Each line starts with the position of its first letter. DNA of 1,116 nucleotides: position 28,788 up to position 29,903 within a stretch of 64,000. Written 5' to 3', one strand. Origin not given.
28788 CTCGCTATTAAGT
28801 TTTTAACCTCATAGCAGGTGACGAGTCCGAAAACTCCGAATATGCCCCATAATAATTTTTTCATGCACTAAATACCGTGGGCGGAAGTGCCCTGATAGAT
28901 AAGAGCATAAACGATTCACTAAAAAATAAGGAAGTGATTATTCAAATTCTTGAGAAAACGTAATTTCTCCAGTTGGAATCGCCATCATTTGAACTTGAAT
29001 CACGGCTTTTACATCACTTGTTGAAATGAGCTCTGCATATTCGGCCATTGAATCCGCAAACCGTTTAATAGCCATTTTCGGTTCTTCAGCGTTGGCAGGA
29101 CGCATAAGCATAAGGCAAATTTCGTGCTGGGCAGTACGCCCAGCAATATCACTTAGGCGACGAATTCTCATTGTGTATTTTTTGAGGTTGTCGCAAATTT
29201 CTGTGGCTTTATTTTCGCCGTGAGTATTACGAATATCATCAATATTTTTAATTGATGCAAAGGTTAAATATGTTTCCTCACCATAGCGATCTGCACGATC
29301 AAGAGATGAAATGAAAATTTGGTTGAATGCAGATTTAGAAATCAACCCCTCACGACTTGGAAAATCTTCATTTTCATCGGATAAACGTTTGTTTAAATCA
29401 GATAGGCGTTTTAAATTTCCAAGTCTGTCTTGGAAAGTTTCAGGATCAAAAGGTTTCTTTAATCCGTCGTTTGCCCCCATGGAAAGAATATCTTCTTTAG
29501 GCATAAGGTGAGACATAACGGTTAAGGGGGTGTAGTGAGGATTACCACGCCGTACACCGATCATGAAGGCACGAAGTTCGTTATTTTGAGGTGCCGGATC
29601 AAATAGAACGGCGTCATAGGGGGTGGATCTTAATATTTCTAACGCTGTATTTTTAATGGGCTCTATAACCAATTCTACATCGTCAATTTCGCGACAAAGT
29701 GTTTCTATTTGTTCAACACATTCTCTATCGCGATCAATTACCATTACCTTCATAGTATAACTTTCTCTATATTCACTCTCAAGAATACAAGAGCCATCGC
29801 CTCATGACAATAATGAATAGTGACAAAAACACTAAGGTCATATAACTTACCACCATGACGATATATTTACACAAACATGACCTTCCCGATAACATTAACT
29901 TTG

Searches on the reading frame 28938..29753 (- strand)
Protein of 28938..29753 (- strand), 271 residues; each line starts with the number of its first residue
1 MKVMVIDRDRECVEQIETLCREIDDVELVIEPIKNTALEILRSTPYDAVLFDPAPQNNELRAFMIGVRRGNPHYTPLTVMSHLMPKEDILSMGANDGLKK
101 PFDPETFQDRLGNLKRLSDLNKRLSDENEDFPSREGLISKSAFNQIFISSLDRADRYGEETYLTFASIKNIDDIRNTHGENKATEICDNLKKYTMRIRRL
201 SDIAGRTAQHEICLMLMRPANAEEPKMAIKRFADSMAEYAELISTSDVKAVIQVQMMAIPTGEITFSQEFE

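Call 57: search_protein_families(library=pfam, proteins=[window:28938-29753:-], max_evalue=0.001)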
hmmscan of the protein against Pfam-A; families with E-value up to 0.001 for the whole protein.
window:28938-29753:- (271 aa): 1 family
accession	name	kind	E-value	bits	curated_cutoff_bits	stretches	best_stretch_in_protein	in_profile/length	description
PF00990.26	GGDEF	-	0.00061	20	23.8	0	136-253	8-124/161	Diguanylate cyclase, GGDEF domain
